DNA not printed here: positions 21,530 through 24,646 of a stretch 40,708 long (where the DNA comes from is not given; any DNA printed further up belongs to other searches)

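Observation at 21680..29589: HK-RR-cyclase-cyclase module: tandem paralogous N-terminal class-III nucleotidyl cyclase / 3-TM / giant TPR proteins downstream of a two-component system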

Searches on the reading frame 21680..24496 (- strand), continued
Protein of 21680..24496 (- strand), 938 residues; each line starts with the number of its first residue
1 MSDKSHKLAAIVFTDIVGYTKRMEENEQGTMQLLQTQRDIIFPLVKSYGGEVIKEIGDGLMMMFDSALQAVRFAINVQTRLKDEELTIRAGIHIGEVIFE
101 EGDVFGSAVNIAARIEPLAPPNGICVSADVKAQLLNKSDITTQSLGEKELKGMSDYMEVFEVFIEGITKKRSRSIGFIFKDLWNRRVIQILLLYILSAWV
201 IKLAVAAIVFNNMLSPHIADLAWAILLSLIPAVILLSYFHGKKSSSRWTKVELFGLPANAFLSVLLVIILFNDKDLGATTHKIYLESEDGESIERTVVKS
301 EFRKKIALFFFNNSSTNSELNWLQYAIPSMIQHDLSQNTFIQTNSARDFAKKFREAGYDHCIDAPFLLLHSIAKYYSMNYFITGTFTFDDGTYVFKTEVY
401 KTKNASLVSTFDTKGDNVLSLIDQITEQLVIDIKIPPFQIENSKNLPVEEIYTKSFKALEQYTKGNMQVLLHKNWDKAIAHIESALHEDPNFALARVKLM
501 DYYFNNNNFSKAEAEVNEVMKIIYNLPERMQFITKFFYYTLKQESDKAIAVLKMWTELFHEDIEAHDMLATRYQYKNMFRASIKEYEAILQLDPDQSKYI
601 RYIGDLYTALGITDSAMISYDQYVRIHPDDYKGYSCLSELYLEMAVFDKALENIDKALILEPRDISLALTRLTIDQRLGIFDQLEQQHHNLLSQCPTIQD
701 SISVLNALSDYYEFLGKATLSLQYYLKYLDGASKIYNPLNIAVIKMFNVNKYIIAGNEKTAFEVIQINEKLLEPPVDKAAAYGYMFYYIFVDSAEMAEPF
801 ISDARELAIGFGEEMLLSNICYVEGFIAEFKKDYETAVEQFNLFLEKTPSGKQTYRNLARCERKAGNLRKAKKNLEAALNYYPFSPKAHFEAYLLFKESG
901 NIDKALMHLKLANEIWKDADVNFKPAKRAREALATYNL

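Call 54: predict_structure(alignment_id=A2)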
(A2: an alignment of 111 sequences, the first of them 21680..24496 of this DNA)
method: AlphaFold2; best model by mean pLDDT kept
length: 938 residues; sequences in the alignment: 111
mean_pLDDT: 88.4   pTM: 0.72
mean pLDDT of the five models: 88.4, 88.4, 86.9, 85.5, 84.1
residues with pLDDT >= 90: 570; 70-90: 290; 50-70: 58; < 50: 20
segments of 3 or more residues with pLDDT < 50: 1-3, 280-283, 285-292
pLDDT, mean of each block of 10 residues (from residue 1): 62 80 73 84 88 82 89 89 83 84 76 87 88 81 80 76 73 64 82 89 81 70 87 83 61 80 80 54 46 51 87 92 95 88 91 89 93 91 95 96 93 95 94 78 81 93 96 94 97 95 95 96 90 96 96 92 93 96 94 86 96 93 90 97 97 97 94 96 95 92 97 97 98 93 95 95 96 94 96 92 97 95 97 98 95 96 98 98 97 97 96 97 95 89
secondary structure, 60 per line:
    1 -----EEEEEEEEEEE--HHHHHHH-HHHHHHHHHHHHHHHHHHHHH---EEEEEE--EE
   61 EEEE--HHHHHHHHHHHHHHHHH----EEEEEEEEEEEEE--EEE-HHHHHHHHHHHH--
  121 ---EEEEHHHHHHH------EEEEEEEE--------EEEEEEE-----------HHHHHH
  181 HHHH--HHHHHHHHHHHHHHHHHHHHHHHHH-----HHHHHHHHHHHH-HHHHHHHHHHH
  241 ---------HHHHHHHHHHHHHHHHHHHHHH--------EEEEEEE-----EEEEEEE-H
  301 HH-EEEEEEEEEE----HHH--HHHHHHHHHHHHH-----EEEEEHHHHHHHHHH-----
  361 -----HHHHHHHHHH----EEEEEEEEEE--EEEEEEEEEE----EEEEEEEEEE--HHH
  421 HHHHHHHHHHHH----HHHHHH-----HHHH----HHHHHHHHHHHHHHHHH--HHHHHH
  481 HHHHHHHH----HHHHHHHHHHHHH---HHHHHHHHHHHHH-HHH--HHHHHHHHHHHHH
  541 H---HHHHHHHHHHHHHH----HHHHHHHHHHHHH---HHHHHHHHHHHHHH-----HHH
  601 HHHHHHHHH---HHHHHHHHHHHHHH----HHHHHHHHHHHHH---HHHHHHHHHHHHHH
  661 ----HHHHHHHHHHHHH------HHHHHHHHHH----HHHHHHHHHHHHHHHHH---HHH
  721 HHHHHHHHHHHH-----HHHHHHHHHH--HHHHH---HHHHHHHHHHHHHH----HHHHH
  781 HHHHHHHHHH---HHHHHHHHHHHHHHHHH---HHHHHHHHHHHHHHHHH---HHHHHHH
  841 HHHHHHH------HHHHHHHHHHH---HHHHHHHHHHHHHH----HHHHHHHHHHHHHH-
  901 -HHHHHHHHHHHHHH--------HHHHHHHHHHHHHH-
elements in order (helices of 4 or more, strands of 3 or more residues): E6-16 H19-25 H27-47 E51-56 E59-64 H67-83 E88-100 E103-105 H107-118 E124-127 H128-134 E141-148 E157-163 H175-184 H187-211 H217-228 H230-240 H250-271 E280-286 E292-298 E304-313 H323-335 E341-345 H346-355 H366-375 E380-389 E392-401 E406-415 H418-432 H437-442 H448-451 H456-472 H475-488 H493-505 H509-521 H528-541 H545-558 H563-575 H579-592 H598-609 H613-626 H631-643 H647-660 H665-677 H684-693 H698-714 H718-732 H738-747 H750-754 H758-771 H776-790 H794-810 H814-830 H834-847 H854-864 H868-881 H886-899 H902-915 H924-937

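Call 60: fold_search(model_id=the predicted structure, library=pdb)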
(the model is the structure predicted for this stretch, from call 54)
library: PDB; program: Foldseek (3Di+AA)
matches with E <= 10: 1643; with E <= 0.001: 477
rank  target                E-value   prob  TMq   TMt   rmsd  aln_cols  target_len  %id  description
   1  1w3b_A                3.5e-10  1.00  0.21  0.43  14.6       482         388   16  The superhelical TPR domain of O-linked GlcNAc transferase reveals structural similarities to importin alpha. (released 2004-09-09)
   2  5d0h_A                1.9e-09  1.00  0.17  0.92   2.0       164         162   30  Crystal Structure of triple mutant (KDA to EGY) of an adenylyl cyclase Ma1120 from Mycobacterium avium in complex with (released 2016-08-10)
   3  4buj_F                1.9e-09  1.00  0.20  0.15  24.1       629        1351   13  Crystal structure of the S. cerevisiae Ski2-3-8 complex (released 2013-08-28)
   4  5d0e_B                2.2e-09  1.00  0.17  0.92   1.4       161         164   33  Crystal Structure of an adenylyl cyclase Ma1120-Cat in complex with GTP and calcium from Mycobacterium avium (released 2016-08-10)
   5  5dse_C                2.7e-09  1.00  0.24  0.30  26.1       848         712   12  Crystal Structure of the TTC7B/Hyccin Complex (released 2015-12-02)
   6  4buj_B                3.1e-09  1.00  0.21  0.16  31.7       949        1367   12  Crystal structure of the S. cerevisiae Ski2-3-8 complex (released 2013-08-28)
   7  5d0g_A                3.2e-09  1.00  0.17  0.92   2.0       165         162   31  Crystal structure of triple mutant (KDA to EGY) of adenylyl cyclase Ma1120 from Mycobacterium avium in complex with GT (released 2016-08-10)
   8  4wpa_A                3.4e-09  1.00  0.16  0.92   1.7       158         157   34  Crystal structure of Adenylyl cyclase Ma1120 from Mycobacterium Avium bound to Pyrophosphate and Calcium (released 2015-09-02)
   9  5d0e_A                4.1e-09  1.00  0.17  0.90   2.4       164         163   34  Crystal Structure of an adenylyl cyclase Ma1120-Cat in complex with GTP and calcium from Mycobacterium avium (released 2016-08-10)
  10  9hvq_Q                4.6e-09  1.00  0.26  0.27  25.5       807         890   14  Structure of the transcribing Pol II-DSIF-PAF-SPT6-RECQL5 complex (released 2025-07-16)
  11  8bbg_D                4.6e-09  1.00  0.26  0.20  20.1       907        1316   11  Structure of the IFT-A complex; anterograde IFT-A train model (released 2022-12-21)
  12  3mr7_A                5.3e-09  1.00  0.17  0.84   2.4       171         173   33  Crystal Structure of Adenylate/Guanylate Cyclase/Hydrolase from Silicibacter pomeroyi (released 2010-06-23)
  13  8fgw_D                5.5e-09  1.00  0.31  0.24  19.3       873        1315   12  Human IFT-A complex structures provide molecular insights into ciliary transport (released 2023-02-22)
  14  4wp9_A                5.7e-09  1.00  0.17  0.90   2.5       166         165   32  Crystal structure of Adenylyl cyclase MA1120 from Mycobacterium Avium bound to 2'5'-DD-3'-ATP, Calcium and Magnesium i (released 2015-09-02)
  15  8bbe_D                6.0e-09  1.00  0.27  0.34  13.4       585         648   12  Structure of the IFT-A complex; IFT-A2 module (released 2022-12-21)
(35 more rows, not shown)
